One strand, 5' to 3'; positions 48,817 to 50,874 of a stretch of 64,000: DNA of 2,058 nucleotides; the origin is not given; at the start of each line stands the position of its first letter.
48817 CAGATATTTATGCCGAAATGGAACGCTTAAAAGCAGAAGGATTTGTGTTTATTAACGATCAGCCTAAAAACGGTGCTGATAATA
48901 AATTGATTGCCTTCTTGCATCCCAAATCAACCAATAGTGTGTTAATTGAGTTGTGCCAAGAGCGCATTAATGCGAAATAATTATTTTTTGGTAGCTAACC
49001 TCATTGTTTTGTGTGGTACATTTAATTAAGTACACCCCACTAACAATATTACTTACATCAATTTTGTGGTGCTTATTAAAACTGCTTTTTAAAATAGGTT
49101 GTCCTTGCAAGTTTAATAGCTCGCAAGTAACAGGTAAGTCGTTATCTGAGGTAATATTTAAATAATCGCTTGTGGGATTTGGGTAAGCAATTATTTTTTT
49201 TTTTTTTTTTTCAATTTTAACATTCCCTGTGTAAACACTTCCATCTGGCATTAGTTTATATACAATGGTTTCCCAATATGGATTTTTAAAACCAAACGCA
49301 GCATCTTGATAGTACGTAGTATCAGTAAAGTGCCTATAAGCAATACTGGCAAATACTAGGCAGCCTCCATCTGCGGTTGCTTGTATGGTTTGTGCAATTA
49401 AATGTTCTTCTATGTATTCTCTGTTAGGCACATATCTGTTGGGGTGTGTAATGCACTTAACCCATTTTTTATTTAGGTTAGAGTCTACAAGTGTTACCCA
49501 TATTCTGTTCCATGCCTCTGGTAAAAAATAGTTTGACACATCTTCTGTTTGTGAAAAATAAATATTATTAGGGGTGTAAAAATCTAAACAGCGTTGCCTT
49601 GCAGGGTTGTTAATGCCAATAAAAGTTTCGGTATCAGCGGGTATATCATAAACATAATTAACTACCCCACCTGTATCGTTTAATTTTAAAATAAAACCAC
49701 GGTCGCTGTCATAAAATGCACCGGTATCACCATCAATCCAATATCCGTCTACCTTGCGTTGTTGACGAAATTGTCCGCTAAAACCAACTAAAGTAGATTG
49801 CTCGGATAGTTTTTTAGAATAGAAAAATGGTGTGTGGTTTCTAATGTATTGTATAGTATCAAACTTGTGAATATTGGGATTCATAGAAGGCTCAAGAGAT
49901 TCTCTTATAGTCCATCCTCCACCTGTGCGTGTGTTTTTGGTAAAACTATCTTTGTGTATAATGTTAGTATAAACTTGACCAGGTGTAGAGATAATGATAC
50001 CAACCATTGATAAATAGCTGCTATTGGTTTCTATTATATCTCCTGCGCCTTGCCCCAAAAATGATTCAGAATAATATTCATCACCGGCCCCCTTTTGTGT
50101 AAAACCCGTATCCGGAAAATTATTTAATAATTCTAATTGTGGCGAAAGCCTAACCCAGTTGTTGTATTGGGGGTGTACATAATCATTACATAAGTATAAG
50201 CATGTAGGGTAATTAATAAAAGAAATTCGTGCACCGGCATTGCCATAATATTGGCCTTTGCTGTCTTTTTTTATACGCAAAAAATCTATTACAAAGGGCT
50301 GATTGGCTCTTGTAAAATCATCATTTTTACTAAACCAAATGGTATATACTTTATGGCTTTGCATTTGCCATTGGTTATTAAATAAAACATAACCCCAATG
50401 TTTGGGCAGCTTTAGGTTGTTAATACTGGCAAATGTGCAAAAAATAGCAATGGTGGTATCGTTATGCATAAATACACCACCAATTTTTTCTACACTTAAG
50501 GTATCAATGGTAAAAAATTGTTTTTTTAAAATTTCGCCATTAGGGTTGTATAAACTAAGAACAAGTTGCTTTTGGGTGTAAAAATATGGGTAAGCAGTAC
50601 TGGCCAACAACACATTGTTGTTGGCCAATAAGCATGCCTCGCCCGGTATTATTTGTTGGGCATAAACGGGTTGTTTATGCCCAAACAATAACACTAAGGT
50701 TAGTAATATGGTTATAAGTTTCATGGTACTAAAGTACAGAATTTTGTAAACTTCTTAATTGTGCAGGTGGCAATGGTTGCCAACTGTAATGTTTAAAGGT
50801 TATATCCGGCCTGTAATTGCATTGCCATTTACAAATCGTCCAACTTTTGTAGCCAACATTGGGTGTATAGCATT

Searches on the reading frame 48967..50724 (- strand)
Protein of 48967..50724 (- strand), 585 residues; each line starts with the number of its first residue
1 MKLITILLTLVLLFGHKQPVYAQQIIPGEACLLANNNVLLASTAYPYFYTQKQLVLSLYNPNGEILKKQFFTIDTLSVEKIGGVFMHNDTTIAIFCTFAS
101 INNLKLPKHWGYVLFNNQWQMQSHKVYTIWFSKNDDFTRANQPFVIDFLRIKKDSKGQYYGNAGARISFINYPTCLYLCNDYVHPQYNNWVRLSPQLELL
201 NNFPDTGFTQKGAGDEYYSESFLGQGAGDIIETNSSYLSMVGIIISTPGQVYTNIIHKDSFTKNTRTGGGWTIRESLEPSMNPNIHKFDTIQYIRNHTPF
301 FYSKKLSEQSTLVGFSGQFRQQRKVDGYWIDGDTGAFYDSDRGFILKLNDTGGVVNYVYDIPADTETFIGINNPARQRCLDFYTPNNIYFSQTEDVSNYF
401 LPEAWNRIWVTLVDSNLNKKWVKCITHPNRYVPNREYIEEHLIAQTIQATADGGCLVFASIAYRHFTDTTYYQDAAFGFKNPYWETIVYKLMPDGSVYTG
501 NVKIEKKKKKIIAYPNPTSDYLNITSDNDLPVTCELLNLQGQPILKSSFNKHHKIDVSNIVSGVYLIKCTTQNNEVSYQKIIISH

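Call 60: search_protein_families(library=ncbifam, proteins=[window:48967-50724:-], max_evalue=0.00001)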
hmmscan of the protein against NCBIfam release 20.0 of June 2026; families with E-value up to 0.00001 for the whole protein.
window:48967-50724:- (585 aa): 2 families
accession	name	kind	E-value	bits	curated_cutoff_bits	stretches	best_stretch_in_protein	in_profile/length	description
TIGR04183.1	Por_Secre_tail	domain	6.3e-14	51.7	23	1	514-583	2-71/72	T9SS type A sorting domain-containing protein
NF038113.1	T9SSA_dep_M36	equivalog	2.3e-08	32.7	885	1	505-583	787-868/869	T9SS-dependent M36 family metallopeptidase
